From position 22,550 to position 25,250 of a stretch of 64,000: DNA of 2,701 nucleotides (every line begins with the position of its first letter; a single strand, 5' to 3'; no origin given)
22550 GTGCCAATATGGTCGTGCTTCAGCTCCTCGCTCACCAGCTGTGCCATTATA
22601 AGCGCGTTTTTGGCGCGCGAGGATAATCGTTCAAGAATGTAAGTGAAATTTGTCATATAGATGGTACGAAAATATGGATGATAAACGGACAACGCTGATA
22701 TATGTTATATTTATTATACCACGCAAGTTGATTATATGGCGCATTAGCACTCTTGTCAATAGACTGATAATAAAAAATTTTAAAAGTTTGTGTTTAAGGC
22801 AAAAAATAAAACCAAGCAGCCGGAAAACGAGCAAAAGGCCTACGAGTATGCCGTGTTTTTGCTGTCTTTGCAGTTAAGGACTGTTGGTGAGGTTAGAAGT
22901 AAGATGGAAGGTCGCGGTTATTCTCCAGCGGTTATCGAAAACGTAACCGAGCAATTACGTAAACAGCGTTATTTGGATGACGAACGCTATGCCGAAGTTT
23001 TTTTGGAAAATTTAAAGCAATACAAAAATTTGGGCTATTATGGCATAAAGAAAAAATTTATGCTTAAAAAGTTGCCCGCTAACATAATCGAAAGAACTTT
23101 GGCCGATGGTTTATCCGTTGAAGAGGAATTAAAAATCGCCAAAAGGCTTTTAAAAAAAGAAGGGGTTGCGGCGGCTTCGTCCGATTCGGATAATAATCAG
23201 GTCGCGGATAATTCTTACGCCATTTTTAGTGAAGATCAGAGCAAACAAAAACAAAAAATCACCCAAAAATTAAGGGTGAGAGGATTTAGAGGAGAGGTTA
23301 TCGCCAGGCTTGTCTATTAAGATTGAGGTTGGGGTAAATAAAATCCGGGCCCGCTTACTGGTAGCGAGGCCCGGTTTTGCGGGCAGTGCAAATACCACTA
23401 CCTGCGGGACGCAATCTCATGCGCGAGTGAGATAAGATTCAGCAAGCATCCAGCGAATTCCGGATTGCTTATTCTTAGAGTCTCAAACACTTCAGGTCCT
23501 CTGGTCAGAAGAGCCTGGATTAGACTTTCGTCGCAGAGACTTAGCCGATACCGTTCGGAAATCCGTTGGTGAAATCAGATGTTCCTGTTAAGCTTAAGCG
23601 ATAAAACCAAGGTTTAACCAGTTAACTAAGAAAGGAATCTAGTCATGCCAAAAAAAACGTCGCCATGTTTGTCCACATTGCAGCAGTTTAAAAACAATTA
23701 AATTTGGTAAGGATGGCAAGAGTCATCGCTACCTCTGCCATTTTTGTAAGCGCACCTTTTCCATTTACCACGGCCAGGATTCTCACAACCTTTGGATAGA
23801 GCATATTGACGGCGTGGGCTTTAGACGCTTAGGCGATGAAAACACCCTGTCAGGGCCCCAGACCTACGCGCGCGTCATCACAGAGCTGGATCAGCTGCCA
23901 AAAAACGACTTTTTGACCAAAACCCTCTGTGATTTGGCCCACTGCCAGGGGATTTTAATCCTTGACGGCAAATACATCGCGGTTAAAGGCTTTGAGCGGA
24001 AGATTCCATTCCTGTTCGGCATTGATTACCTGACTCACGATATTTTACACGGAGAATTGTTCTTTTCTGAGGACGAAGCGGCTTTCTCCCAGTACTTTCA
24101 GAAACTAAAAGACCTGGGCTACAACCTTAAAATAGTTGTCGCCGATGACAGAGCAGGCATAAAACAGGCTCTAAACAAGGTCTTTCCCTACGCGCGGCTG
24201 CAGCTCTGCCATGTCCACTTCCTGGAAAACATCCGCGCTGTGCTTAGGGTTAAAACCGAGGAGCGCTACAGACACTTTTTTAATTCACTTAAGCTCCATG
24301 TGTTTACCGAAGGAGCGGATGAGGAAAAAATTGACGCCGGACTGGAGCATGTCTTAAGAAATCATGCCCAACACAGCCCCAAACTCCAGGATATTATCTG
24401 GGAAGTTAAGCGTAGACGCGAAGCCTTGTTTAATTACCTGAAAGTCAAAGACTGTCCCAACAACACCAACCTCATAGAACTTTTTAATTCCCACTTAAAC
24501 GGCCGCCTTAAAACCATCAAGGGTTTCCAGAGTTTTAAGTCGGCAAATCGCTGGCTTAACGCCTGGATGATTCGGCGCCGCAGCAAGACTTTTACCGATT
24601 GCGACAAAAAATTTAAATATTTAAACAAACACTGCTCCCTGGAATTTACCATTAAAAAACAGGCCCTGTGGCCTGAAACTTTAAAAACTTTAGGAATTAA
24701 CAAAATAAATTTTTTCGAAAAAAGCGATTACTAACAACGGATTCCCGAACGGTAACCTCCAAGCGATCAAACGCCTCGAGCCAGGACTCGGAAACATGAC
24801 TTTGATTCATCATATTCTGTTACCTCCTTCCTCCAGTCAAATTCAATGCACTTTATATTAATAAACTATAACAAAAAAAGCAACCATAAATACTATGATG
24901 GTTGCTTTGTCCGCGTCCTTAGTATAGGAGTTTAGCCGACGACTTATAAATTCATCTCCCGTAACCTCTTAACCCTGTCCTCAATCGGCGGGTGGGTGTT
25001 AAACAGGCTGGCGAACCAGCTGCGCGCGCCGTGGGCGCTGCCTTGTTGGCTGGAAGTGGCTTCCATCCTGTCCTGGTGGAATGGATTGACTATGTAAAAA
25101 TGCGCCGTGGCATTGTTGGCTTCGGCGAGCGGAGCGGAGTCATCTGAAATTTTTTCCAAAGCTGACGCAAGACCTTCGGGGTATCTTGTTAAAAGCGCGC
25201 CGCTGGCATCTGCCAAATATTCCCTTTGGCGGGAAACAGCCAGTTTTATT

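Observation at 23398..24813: IS1-family element with an A-run frame break, inserted into a small SD-led gene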

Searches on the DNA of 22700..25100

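Call 45: search_rna_families(source=window, start=22700, end=25100, threshold=evalue, max_evalue=1)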
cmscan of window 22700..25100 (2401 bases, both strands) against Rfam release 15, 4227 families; matches with E-value up to 1: 0.
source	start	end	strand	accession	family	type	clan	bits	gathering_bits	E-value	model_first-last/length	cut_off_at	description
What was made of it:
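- Tried and rejected: There is no RNA family in 22700-25100 at E up to 1 (call 45).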

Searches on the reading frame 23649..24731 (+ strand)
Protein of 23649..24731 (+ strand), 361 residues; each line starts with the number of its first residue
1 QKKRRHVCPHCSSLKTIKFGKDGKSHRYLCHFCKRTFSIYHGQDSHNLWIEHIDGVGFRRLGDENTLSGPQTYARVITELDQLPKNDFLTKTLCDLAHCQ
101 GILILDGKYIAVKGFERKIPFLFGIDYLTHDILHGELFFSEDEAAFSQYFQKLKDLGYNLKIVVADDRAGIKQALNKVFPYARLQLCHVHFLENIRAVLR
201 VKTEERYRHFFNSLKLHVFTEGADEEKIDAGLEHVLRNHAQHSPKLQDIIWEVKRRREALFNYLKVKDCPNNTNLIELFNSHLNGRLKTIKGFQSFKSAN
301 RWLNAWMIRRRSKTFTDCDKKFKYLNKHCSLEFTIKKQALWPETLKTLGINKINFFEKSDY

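Call 59: search_protein_representatives(protein=window:23649-24731:+)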
Query: 361 residues. Proteins with E-value up to 0.001 (for the whole library): 388; up to 1e-10: 138; up to 1e-30: 46. The best 150 are listed.
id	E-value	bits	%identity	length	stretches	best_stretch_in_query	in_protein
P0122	6.1e-97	341.6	58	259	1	105-357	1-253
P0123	5.6e-96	338.5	53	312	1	48-345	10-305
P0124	3.1e-94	332.7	46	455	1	2-347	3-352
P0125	1.8e-93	330.2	48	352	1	2-345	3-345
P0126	4.0e-81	289.6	47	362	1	7-344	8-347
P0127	8.4e-81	288.5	45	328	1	29-339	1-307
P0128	6.8e-74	265.8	43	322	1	29-326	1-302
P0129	3.4e-70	253.6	41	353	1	2-347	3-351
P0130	1.2e-65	238.7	38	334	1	17-337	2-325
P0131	2.3e-65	237.7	39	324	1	27-339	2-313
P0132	6.3e-64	233.0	39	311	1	41-339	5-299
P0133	2.1e-63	231.3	40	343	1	5-336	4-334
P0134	1.1e-62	228.9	47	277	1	78-337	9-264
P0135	9.8e-62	225.8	48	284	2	29-207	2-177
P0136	1.1e-59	219.1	41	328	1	19-334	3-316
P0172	9.7e-26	107.4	43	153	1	2-147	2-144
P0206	3.9e-17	79.1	52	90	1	2-85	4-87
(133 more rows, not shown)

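Call 61: find_encoding_contigs(protein=P0125, flank=400, max_places=4)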
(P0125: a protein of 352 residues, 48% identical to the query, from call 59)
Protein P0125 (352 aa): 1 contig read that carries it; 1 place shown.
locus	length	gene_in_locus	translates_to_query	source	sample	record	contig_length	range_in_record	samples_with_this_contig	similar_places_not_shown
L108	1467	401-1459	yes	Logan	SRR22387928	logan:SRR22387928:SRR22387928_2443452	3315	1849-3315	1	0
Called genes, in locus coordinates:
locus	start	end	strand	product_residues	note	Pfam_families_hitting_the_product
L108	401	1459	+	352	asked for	PF00872:Transposase_mut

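Call 62: find_encoding_contigs(protein=P0172, flank=400, max_places=4)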
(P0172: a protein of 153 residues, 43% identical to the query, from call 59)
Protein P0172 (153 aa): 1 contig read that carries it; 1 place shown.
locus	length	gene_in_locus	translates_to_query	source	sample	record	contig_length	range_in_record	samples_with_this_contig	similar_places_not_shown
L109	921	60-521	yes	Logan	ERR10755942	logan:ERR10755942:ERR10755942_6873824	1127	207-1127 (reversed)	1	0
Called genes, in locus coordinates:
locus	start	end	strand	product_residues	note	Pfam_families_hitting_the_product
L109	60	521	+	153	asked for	-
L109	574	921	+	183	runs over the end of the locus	?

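Call 65: find_encoding_contigs(protein=P0133, flank=300, max_places=3)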
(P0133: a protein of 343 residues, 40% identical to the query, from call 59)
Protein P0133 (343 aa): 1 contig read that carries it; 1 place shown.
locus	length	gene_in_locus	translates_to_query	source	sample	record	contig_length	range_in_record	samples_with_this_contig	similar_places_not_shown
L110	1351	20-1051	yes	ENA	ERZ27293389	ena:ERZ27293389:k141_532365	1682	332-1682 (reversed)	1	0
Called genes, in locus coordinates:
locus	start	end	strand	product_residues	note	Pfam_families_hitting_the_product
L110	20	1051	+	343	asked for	PF00872:Transposase_mut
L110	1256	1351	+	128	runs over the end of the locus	-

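Call 66: find_encoding_contigs(protein=P0206, flank=300, max_places=3)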
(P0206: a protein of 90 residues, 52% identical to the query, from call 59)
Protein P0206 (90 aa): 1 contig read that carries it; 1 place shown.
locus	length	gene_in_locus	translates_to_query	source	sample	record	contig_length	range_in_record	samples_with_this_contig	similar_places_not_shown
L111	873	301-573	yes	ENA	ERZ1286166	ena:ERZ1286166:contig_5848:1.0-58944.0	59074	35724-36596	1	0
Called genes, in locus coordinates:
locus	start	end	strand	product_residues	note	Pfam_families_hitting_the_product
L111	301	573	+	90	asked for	-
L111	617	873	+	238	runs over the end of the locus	PF10551:MULE (weak), PF00872:Transposase_mut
